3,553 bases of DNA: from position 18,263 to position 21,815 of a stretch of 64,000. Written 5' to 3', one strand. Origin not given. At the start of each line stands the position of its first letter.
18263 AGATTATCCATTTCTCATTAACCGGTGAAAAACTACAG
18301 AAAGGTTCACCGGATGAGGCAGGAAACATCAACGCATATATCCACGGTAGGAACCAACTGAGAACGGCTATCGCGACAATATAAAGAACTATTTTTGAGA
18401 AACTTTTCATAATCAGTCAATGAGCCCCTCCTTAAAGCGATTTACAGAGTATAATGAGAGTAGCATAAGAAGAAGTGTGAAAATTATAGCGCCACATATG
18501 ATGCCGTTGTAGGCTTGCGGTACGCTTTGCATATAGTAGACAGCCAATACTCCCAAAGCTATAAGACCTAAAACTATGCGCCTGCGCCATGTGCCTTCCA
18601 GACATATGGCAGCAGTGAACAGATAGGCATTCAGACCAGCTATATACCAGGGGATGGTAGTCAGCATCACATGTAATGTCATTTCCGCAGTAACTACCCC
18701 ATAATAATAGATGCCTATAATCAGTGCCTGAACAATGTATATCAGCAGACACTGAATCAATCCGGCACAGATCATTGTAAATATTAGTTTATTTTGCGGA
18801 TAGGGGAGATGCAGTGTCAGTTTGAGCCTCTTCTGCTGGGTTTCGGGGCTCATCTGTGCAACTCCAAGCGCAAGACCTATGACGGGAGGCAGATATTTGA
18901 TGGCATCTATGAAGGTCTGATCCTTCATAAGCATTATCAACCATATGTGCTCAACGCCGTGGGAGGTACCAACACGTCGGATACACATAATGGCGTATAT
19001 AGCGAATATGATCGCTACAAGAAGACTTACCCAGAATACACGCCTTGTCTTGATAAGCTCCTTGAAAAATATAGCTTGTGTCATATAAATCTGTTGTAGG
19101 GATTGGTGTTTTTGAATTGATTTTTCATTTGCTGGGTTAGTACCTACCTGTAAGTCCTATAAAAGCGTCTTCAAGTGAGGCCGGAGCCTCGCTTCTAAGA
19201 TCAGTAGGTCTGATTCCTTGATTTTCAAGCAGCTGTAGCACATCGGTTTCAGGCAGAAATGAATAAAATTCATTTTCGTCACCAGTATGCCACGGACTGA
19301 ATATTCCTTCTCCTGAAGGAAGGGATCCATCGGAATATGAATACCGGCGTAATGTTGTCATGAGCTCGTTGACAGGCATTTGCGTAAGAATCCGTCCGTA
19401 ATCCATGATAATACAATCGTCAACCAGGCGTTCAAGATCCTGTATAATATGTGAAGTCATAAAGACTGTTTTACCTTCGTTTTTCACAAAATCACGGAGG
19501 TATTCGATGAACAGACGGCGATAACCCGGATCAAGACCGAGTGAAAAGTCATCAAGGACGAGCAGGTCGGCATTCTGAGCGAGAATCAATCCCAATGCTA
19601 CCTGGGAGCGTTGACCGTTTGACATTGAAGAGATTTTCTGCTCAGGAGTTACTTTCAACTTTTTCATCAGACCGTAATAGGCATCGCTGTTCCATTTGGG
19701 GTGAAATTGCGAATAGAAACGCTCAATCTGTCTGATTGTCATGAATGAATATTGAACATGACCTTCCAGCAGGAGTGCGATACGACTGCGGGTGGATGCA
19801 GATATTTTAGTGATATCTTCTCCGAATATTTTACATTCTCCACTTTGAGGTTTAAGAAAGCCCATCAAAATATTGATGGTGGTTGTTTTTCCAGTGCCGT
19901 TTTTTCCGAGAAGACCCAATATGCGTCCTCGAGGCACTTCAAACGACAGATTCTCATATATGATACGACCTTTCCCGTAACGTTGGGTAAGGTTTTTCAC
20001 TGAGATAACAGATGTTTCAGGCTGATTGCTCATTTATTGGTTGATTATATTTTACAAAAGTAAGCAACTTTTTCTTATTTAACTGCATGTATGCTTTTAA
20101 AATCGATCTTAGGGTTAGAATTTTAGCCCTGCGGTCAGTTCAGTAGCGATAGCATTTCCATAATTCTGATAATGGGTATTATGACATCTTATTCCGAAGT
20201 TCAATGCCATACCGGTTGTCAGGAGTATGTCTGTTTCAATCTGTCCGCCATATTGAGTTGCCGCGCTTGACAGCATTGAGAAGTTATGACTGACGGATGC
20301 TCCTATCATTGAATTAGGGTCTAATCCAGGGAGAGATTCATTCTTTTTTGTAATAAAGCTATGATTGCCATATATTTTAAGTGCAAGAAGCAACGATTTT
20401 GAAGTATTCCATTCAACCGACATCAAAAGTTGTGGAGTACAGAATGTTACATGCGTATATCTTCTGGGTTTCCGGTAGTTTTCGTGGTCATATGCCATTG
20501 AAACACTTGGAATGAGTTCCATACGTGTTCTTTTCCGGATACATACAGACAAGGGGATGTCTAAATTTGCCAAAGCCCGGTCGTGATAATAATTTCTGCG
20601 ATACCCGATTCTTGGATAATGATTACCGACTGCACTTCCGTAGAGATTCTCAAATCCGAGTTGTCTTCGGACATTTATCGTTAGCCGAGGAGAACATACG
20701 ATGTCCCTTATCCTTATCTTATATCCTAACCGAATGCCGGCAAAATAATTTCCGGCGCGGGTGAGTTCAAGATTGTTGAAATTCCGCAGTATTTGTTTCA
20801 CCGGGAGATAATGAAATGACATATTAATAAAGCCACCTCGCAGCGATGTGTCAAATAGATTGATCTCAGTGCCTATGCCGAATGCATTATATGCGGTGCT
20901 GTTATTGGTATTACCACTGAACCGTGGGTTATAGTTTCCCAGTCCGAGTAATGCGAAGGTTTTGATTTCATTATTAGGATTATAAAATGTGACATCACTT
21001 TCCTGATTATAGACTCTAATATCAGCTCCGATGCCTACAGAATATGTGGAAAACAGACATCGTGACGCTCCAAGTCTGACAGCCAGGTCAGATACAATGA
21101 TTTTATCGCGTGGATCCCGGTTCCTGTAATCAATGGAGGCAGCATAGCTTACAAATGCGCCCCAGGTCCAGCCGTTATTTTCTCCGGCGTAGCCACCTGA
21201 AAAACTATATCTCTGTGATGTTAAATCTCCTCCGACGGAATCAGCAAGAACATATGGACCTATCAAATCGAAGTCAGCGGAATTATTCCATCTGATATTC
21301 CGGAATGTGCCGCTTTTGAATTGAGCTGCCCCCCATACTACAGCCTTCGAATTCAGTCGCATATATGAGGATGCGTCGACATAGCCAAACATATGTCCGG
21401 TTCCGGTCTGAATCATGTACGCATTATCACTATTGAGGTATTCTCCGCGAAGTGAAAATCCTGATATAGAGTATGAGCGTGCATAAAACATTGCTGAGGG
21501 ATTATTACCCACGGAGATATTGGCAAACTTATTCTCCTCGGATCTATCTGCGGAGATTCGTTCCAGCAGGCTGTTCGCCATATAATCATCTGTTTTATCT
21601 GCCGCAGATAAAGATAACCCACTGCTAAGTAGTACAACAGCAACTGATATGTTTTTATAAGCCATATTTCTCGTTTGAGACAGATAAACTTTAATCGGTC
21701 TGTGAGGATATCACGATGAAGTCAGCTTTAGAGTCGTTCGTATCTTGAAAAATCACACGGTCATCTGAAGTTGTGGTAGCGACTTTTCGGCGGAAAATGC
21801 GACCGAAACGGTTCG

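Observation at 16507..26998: Nine-gene ECF-sigma-headed envelope cluster with no assignable function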

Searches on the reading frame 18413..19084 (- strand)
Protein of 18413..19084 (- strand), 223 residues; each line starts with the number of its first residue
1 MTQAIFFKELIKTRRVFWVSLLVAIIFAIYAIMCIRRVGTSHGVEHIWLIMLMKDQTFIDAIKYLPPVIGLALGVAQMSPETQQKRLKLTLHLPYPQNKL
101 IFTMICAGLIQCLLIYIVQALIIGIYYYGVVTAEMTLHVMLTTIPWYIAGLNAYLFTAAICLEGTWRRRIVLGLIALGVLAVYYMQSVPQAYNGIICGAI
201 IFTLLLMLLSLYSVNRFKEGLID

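Call 3: search_protein_families(library=pfam, proteins=[window:18413-19084:-], max_evalue=0.01)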
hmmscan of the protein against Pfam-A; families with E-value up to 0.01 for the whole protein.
window:18413-19084:- (223 aa): 0 families

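Call 4: search_protein_families(library=ncbifam, proteins=[window:18413-19084:-], max_evalue=0.01)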
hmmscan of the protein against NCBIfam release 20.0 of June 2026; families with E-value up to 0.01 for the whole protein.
window:18413-19084:- (223 aa): 0 families

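Call 25: search_protein_families(library=pfam, proteins=[window:18413-19084:-], max_evalue=1)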
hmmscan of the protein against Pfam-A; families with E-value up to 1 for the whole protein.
window:18413-19084:- (223 aa): 1 family
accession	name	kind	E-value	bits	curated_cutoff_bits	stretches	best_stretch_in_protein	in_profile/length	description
PF12679.13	ABC2_membrane_2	-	0.13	11.9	27.2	0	7-155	5-166/283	ABC-2 family transporter protein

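Call 61: search_solved_structures(query=A7, max_evalue=10)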
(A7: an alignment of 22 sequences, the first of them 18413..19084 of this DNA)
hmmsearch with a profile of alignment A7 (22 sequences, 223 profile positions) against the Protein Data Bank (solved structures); distinct sequences matched with E-value up to 10: 0.

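Call 80: search_protein_families(library=padloc, proteins=[window:18413-19084:-], max_evalue=0.001)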
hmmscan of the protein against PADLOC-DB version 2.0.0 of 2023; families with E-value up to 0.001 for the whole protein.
window:18413-19084:- (223 aa): 0 families

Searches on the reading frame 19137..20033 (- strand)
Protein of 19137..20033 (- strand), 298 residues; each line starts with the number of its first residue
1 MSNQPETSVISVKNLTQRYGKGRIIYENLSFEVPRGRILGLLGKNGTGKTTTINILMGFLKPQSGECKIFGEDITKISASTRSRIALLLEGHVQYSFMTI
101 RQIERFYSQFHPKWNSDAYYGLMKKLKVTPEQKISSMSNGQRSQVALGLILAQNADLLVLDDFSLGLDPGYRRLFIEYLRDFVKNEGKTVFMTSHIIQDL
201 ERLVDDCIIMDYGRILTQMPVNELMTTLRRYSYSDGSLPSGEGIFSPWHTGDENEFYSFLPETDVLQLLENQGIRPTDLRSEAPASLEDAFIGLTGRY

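Call 3: search_protein_families(library=pfam, proteins=[window:19137-20033:-], max_evalue=0.01)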
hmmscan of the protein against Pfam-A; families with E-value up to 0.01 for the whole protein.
window:19137-20033:- (298 aa): 4 families
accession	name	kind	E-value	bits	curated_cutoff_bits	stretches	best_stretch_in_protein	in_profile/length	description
PF00005.33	ABC_tran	-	8.2e-24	85.2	25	1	27-162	2-134/137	ABC transporter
PF13304.12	AAA_21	-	2.9e-10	41.1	27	1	132-195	233-298/304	AAA domain, putative AbiEii toxin, Type IV TA system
PF02463.25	SMC_N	-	7.6e-05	22.7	40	1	120-195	124-197/220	RecF/RecN/SMC N terminal domain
PF13175.12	AAA_15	-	0.0013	18.9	32.1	0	41-77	28-68/374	AAA ATPase domain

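Call 4: search_protein_families(library=ncbifam, proteins=[window:19137-20033:-], max_evalue=0.01)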
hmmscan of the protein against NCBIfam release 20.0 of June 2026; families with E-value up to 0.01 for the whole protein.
window:19137-20033:- (298 aa): 185 families (the best 25 are shown)
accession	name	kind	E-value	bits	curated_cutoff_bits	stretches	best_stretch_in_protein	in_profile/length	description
NF047565.1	PSM_export_PmtA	equivalog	1.9e-43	148.8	350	1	9-228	2-219/282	phenol-soluble modulin export ABC transporter ATP-binding protein PmtA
TIGR01188.1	drrA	subfamily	2.3e-37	128.9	312.45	1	27-227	10-214/302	daunorubicin resistance ABC transporter, ATP-binding protein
TIGR03522.1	GldA_ABC_ATP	equivalog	2.3e-34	119.2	402.6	1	10-226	3-221/301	gliding motility-associated ABC transporter ATP-binding subunit GldA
NF010060.0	PRK13537.1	equivalog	2.9e-34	118.4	521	1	6-224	12-233/314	nodulation factor ABC transporter ATP-binding protein NodI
NF033858.1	ABC2_perm_RbbA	equivalog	2.2e-31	108.6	1050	1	5-227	262-487/909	ribosome-associated ATPase/putative transporter RbbA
NF010059.0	PRK13536.1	equivalog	1.3e-29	103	549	1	7-218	41-255/342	nodulation factor ABC transporter ATP-binding protein NodI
TIGR04521.1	ECF_ATPase_2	equivalog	4.8e-29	101.3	330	2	132-230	140-238/279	energy-coupling factor transporter ATPase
TIGR03864.1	PQQ_ABC_ATP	hypoth_equivalog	7.6e-29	100.8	302.25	1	10-227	2-222/236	ABC transporter, ATP-binding subunit, PQQ-dependent alcohol dehydrogenase system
TIGR01288.1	nodI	equivalog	8.7e-28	97.2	424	1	10-217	5-215/303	nodulation factor ABC transporter ATP-binding protein NodI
NF008409.0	PRK11231.1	equivalog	1.3e-27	96.7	375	1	10-227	3-228/255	Fe(3+) dicitrate ABC transporter ATP-binding protein FecE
TIGR03410.1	urea_trans_UrtE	equivalog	7.6e-26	91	285.8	1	11-224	2-219/230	urea ABC transporter ATP-binding subunit UrtE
TIGR04406.1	LPS_export_lptB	equivalog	7.7e-26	90.8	240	1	10-225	2-223/239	LPS export ABC transporter ATP-binding protein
TIGR03740.1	galliderm_ABC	subfamily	9.5e-25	87.6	309.75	1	11-221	2-208/223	lantibiotic protection ABC transporter ATP-binding subunit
TIGR04520.1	ECF_ATPase_1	equivalog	2e-24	86.5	315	2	131-227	131-226/269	energy-coupling factor transporter ATPase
NF010171.0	PRK13652.1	equivalog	2.7e-24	85.7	476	2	136-226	137-227/277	cobalt transporter ATP-binding subunit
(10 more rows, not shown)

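Call 80: search_protein_families(library=padloc, proteins=[window:19137-20033:-], max_evalue=0.001)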
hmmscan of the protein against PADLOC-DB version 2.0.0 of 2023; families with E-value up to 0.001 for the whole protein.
window:19137-20033:- (298 aa): 8 families
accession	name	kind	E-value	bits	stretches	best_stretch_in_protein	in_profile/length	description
PDLC04135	mad3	-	2e-23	81.6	2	116-218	243-347/374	mads_3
PDLC02980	AriA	-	1.4e-09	36.4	1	131-195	232-298/304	-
PDLC02914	ATPase-Toprim_I-B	-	1.7e-08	32.1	1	150-197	198-245/443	-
PDLC04140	mad8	-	3.4e-07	28.1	1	26-200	17-237/314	mads_8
PDLC04664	PDC-M47A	-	1.3e-05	22.4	0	134-203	298-372/461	-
PDLC04033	PD-T4-4_A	-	0.00037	17.8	0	151-196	322-369/460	-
PDLC02335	AbiLi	-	0.00061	16.9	0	134-208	175-248/326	AbiLi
PDLC04734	PDC-M62A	-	0.00096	16.2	0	37-63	61-87/597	-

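Call 85: search_solved_structures(query=window:19137-20033:-, max_evalue=1e-20, show_alignments=3)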
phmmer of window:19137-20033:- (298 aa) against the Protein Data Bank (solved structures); distinct sequences matched with E-value up to 1e-20: 38.
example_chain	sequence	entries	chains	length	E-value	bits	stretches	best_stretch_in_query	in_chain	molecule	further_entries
8edw_A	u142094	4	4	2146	8.9e-34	120.2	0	10-215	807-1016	Phospholipid-transporting ATPase ABCA7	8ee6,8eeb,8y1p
7w01_A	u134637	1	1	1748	1.1e-33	119.9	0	10-215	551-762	Phospholipid-transporting ATPase ABCA3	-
8eop_A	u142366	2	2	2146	3.2e-33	118.4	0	10-215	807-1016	Phospholipid-transporting ATPase ABCA7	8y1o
7w02_A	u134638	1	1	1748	4e-33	118.1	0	10-215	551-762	Phospholipid-transporting ATPase ABCA3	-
7tby_A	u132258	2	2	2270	3.1e-31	111.9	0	10-215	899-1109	ATP-binding cassette, sub-family A (ABC1), member 1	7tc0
7tbz_A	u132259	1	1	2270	3.1e-31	111.9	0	10-215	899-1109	ATP-binding cassette, sub-family A (ABC1), member 1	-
7tdt_A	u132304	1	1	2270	3.1e-31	111.9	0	10-215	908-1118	Phospholipid-transporting ATPase ABCA1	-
5xjy_A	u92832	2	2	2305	3.3e-31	111.8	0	10-215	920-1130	ATP-binding cassette sub-family A member 1 | Phospholipid-transporting ATPase ABCA1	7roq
7lkp_A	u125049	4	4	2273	4.7e-31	111.3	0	10-216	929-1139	Retinal-specific phospholipid-transporting ATPase ABCA4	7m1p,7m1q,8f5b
7e7i_A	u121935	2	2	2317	5e-31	111.2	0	10-216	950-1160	Retinal-specific phospholipid-transporting ATPase ABCA4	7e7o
7tbw_A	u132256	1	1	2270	1.1e-30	110.1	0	10-215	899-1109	ATP-binding cassette, sub-family A (ABC1), member 1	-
7lkz_A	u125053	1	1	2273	1.7e-30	109.5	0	10-216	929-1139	Retinal-specific phospholipid-transporting ATPase ABCA4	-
7e7q_A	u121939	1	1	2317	1.8e-30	109.4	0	10-216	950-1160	Retinal-specific phospholipid-transporting ATPase ABCA4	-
4yer_A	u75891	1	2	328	1e-25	93.8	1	9-226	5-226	ABC transporter ATP-binding protein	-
7a1g_x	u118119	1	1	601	7.7e-24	87.6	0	32-210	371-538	Translation initiation factor RLI1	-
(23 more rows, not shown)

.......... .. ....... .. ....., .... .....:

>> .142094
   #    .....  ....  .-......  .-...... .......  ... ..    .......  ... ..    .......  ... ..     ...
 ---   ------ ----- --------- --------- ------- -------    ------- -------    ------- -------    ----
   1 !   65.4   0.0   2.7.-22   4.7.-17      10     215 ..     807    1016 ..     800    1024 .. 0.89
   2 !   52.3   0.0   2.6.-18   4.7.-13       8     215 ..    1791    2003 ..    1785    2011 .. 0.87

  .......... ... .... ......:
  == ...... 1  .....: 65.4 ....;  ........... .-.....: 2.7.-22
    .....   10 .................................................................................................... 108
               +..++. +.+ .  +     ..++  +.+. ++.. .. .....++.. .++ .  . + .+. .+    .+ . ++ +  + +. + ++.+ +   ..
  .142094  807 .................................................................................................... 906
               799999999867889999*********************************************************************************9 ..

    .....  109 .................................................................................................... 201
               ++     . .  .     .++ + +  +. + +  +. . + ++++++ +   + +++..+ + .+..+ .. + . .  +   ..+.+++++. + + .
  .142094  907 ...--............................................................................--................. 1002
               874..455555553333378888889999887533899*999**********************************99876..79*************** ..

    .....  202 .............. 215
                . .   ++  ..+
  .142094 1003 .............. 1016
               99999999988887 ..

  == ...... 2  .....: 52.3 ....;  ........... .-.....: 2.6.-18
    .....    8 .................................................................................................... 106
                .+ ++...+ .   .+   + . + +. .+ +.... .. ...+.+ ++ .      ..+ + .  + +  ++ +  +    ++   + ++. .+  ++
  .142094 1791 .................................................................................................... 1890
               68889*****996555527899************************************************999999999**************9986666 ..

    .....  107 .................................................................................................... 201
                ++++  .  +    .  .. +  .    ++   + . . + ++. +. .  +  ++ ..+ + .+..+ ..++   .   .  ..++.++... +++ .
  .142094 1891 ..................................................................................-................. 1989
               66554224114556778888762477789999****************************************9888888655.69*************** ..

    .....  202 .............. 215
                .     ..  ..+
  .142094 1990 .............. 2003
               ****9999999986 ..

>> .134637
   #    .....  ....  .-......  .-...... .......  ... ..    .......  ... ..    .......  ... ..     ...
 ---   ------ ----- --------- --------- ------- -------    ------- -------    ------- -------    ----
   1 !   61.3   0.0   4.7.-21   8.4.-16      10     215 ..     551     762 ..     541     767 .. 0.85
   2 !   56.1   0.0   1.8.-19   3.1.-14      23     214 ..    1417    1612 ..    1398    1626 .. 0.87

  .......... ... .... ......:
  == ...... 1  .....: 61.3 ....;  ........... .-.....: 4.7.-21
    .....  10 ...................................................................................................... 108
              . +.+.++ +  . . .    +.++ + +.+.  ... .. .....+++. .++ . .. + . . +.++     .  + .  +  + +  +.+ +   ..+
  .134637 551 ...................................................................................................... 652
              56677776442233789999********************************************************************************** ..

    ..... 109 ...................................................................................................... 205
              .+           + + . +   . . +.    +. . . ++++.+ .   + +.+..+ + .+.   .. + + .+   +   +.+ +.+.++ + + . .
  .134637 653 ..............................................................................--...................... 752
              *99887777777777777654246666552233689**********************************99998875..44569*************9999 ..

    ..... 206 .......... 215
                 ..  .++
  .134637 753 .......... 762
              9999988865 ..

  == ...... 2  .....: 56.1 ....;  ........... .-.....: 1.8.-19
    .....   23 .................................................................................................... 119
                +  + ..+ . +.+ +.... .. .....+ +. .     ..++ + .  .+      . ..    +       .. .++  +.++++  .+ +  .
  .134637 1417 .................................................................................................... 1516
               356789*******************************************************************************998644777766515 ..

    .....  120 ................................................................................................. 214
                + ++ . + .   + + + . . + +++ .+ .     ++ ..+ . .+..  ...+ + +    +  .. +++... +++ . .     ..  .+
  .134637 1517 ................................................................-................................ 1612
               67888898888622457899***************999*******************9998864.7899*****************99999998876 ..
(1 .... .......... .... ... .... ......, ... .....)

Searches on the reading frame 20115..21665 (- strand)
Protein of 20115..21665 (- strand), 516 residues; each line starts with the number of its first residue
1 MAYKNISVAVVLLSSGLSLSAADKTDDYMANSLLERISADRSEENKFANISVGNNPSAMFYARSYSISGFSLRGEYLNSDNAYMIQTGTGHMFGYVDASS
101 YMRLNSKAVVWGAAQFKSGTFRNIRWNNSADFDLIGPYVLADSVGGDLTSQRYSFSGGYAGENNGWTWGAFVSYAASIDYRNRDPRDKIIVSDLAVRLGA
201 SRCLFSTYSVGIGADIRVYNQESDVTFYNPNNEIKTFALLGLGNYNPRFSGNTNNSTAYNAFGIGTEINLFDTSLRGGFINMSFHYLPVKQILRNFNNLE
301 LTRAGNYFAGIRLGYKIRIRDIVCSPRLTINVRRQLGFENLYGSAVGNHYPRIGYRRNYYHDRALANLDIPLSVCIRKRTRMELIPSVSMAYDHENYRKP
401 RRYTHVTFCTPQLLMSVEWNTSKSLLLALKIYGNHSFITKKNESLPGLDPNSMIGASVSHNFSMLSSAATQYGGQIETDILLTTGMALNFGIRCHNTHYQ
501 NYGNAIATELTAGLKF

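Call 3: search_protein_families(library=pfam, proteins=[window:20115-21665:-], max_evalue=0.01)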
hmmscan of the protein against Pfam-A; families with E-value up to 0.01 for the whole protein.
window:20115-21665:- (516 aa): 1 family
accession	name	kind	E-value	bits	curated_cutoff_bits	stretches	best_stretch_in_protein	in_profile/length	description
PF21012.3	DUF6850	-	2.8e-72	244.8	27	1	56-516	1-464/464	Family of unknown function (DUF6850)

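Call 4: search_protein_families(library=ncbifam, proteins=[window:20115-21665:-], max_evalue=0.01)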
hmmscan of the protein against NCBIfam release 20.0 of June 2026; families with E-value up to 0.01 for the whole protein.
window:20115-21665:- (516 aa): 0 families

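Call 8: search_solved_structures(query=window:20115-21665:-, max_evalue=1)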
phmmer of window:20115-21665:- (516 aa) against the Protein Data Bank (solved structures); distinct sequences matched with E-value up to 1: 0.

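Call 60: search_solved_structures(query=A6, max_evalue=10)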
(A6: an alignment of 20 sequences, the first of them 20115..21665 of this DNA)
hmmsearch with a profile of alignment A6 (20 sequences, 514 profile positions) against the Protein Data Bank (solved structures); distinct sequences matched with E-value up to 10: 0.

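Call 80: search_protein_families(library=padloc, proteins=[window:20115-21665:-], max_evalue=0.001)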
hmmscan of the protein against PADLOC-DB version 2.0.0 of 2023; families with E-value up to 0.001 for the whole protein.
window:20115-21665:- (516 aa): 0 families
